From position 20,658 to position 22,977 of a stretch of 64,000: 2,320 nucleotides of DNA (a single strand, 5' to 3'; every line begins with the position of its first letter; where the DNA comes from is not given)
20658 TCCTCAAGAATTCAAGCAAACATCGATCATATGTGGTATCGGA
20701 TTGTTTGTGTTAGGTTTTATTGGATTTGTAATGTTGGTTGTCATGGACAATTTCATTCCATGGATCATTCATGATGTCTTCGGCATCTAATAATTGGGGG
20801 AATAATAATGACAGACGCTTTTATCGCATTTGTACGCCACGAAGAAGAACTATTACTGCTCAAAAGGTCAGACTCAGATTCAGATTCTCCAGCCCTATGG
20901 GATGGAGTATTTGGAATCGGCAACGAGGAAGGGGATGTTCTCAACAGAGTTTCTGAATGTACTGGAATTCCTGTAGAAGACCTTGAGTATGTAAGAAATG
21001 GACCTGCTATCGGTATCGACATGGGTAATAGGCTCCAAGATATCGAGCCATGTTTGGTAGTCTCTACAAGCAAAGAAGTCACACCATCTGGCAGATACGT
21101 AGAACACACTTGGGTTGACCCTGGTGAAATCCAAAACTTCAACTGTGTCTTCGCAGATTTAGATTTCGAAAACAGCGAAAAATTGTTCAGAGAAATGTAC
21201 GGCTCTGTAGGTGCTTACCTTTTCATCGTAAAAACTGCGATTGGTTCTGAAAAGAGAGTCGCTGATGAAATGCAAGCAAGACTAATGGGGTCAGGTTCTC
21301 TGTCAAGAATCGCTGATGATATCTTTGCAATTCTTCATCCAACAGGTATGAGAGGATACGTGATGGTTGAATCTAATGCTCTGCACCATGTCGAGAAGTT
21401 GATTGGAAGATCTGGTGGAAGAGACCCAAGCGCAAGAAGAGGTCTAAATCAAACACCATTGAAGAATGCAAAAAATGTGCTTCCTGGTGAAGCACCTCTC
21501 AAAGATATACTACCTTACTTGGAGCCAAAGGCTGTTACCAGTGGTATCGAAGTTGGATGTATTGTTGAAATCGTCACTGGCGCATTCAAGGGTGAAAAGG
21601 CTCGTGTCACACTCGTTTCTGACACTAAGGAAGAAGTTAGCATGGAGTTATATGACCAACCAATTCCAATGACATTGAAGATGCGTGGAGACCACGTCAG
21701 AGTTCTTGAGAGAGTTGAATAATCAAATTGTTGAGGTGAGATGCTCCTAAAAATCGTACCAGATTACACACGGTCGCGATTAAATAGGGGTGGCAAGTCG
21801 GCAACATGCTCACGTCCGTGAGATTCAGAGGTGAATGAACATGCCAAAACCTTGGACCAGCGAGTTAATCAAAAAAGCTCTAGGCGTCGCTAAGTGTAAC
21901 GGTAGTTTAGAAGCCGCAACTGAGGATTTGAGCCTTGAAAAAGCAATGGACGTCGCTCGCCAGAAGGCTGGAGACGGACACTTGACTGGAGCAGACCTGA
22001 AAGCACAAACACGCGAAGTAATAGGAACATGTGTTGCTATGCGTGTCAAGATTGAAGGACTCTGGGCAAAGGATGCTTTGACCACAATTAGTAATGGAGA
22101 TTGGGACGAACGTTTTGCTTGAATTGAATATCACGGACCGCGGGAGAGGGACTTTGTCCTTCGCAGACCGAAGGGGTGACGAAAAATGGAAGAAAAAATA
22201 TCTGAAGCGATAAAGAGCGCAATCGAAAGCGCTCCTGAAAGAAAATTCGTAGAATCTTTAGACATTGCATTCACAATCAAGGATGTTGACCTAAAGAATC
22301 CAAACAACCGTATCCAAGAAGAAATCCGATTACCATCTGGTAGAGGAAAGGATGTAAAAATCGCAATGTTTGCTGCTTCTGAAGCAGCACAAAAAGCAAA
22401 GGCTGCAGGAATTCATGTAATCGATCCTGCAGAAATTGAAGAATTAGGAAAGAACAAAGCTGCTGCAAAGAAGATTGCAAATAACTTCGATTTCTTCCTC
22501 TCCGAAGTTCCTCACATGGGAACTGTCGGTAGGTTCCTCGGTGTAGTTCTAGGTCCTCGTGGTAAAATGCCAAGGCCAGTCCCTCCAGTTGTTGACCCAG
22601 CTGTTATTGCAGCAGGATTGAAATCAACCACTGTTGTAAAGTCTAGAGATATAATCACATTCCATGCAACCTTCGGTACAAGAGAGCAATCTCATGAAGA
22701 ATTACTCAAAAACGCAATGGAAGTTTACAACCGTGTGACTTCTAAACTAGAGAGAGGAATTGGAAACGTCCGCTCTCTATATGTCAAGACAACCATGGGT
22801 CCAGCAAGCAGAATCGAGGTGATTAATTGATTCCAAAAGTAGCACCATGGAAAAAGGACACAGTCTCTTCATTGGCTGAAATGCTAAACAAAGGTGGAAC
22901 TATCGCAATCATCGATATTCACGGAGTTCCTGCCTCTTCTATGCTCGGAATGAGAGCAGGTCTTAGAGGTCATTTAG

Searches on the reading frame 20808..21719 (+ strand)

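Call 91: search_protein_families(library=pfam, proteins=[window:20808-21719:+], max_evalue=0.00001)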
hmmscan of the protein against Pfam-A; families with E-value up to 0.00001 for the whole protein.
window:20808-21719:+ (304 aa): 1 family
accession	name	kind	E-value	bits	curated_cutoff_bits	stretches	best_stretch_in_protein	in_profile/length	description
PF03439.18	Spt5-NGN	-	3.5e-10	40.1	22.4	1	138-199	2-61/84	Early transcription elongation factor of RNA pol II, NGN section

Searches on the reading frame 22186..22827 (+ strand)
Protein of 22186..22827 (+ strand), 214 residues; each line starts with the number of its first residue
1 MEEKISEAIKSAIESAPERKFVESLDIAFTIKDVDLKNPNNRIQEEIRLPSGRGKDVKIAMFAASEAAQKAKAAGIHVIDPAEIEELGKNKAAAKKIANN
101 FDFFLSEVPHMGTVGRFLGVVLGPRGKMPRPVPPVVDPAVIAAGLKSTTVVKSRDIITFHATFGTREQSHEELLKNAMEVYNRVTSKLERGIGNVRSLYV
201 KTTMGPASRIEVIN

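Call 91: search_protein_families(library=pfam, proteins=[window:22186-22827:+], max_evalue=0.00001)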
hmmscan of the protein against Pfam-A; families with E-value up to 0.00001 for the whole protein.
window:22186-22827:+ (214 aa): 1 family
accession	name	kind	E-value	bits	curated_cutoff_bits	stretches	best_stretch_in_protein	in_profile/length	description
PF00687.26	Ribosomal_L1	-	7e-46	156.7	32.2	1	17-206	5-198/198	Ribosomal protein L1p/L10e family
